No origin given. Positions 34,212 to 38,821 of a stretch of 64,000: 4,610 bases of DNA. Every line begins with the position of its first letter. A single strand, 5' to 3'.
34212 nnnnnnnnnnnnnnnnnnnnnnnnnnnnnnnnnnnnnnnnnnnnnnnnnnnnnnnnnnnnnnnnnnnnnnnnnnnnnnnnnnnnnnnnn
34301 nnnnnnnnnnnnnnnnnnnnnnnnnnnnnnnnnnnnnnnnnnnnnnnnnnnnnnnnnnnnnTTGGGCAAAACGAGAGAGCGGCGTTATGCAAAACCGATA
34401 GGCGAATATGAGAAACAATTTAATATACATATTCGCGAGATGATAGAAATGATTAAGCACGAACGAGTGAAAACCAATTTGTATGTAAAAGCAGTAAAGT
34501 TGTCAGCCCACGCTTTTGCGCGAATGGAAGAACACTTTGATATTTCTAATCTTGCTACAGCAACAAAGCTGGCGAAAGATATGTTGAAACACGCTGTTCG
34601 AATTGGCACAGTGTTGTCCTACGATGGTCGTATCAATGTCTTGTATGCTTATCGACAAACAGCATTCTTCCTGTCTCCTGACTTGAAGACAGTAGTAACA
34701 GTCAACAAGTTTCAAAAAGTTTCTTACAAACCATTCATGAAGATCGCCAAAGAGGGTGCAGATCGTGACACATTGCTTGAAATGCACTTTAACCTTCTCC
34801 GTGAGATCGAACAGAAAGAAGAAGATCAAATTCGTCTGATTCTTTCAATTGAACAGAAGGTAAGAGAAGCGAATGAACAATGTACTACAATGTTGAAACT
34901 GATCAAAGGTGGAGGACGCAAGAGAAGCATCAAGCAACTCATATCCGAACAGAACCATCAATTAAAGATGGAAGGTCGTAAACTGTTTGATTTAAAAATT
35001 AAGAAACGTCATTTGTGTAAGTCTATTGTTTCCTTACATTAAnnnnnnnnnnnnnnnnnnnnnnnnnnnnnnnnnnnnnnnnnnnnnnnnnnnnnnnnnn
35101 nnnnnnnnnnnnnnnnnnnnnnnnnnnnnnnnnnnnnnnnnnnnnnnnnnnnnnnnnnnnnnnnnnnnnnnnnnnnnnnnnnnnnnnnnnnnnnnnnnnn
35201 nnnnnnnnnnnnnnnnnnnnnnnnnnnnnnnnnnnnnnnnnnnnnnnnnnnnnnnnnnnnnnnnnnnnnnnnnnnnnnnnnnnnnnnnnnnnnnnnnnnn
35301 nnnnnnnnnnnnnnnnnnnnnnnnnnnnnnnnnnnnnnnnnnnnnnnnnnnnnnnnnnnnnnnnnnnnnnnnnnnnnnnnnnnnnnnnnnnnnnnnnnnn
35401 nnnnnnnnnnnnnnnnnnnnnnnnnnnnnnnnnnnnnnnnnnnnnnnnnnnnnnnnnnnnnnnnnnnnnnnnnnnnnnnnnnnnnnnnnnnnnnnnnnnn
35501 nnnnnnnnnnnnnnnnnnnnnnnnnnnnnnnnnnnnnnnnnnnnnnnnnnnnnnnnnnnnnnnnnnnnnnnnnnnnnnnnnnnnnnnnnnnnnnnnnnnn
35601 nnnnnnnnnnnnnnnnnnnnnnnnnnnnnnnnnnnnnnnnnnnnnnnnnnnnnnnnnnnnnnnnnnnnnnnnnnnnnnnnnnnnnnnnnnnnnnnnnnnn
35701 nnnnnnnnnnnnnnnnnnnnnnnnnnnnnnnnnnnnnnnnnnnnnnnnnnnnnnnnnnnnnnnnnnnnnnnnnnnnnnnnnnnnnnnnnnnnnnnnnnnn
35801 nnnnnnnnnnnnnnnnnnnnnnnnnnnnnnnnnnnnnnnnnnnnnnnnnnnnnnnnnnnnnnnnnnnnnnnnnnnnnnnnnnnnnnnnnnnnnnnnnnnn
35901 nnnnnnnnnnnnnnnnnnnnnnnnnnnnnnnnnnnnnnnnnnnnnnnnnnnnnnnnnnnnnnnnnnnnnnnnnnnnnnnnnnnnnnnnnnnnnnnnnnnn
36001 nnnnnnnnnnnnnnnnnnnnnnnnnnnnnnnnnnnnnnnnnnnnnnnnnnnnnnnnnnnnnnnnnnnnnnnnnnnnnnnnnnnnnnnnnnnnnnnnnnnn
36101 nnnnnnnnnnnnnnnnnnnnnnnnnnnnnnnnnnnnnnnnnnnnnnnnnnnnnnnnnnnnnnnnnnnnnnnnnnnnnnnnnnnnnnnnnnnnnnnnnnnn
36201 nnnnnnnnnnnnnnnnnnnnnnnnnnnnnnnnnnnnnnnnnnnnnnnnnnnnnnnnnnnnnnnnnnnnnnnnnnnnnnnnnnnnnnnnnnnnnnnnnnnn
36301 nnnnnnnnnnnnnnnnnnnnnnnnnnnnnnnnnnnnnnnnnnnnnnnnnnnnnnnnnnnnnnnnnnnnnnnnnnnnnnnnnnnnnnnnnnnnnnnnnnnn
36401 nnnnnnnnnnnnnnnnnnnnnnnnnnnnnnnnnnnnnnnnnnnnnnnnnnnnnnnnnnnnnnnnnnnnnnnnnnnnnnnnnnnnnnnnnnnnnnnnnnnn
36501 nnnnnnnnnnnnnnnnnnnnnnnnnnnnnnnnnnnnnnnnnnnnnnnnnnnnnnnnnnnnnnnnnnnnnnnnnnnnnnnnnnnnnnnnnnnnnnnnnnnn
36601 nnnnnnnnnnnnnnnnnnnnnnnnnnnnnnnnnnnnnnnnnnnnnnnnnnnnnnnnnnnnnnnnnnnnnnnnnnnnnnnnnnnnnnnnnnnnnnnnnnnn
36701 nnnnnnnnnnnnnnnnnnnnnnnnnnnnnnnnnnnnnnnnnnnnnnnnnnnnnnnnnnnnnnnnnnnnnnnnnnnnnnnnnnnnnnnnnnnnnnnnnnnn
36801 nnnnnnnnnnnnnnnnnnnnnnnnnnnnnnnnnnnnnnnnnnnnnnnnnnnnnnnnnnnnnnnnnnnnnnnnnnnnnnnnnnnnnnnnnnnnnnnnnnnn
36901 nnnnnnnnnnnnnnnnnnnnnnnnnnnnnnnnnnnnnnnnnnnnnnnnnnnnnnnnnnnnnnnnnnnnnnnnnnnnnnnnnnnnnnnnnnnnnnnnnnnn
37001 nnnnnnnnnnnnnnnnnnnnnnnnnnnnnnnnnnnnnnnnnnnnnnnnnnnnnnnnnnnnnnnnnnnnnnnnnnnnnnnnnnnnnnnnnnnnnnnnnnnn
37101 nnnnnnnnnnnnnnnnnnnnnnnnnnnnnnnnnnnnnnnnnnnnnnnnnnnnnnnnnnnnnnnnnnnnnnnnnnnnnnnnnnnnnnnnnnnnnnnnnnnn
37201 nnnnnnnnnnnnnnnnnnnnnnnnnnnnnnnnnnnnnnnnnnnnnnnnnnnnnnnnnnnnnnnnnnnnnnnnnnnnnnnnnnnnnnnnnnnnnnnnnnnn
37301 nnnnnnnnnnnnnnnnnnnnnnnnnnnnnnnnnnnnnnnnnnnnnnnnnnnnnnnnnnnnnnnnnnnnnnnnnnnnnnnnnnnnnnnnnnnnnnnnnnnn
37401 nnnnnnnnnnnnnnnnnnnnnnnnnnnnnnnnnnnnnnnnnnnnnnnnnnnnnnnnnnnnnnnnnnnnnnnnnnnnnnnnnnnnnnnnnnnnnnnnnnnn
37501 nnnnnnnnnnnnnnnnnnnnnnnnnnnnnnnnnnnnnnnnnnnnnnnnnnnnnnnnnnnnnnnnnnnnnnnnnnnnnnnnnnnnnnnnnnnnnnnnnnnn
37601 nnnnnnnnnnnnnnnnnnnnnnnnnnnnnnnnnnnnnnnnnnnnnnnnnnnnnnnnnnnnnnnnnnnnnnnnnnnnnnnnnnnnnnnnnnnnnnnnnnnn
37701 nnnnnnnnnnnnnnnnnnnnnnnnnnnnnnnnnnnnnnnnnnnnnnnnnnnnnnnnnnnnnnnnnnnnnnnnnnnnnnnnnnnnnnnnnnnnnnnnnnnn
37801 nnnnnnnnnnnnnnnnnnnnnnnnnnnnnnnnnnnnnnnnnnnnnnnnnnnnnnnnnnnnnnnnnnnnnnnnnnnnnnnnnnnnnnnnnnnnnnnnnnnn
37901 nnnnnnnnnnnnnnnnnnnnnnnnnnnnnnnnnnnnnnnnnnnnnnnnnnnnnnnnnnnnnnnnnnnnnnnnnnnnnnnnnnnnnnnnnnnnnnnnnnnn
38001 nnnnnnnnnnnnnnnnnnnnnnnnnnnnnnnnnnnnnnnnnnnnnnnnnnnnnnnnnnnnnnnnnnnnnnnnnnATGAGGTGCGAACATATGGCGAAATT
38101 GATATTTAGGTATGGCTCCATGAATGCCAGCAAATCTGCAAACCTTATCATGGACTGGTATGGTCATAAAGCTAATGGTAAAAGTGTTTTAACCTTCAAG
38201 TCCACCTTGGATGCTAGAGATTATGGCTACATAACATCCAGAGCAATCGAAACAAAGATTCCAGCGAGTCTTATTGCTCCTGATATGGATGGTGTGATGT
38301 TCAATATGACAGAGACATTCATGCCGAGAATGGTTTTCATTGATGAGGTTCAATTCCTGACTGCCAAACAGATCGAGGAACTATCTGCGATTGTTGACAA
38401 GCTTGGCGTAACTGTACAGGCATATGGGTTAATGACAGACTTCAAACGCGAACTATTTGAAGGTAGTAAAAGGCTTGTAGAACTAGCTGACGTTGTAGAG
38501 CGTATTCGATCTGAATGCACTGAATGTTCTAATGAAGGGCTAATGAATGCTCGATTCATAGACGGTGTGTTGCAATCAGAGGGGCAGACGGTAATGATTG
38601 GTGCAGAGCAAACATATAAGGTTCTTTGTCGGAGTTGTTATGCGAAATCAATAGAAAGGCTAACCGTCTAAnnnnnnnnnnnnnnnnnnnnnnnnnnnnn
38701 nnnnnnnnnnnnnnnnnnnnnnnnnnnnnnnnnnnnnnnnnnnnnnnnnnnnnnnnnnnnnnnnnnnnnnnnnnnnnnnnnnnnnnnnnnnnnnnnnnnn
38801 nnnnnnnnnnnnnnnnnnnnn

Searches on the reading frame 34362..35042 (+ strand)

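Call 108: search_protein_families(library=phrogs, proteins=[window:34362-35042:+], max_evalue=0.00001)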
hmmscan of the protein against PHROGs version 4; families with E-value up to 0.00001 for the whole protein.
window:34362-35042:+ (226 aa): 1 family
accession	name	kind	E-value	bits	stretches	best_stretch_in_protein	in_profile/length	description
phrog_5083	-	unknown function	5.4e-12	46.8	1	43-222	7-171/178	-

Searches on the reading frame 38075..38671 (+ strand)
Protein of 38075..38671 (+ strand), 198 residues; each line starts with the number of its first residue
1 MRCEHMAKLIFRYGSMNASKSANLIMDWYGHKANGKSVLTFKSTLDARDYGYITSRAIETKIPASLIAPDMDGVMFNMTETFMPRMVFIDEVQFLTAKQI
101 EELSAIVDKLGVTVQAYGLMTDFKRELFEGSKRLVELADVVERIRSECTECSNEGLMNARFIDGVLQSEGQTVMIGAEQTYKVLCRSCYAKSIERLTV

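Call 108: search_protein_families(library=phrogs, proteins=[window:38075-38671:+], max_evalue=0.00001)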
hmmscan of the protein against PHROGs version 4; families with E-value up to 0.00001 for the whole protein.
window:38075-38671:+ (198 aa): 2 families
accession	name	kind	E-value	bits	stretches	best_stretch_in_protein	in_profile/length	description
phrog_592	-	other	1.5e-55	189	1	6-194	1-190/193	thymidine kinase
phrog_35515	-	other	1.8e-15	57.9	1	102-192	3-99/104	thymidine kinase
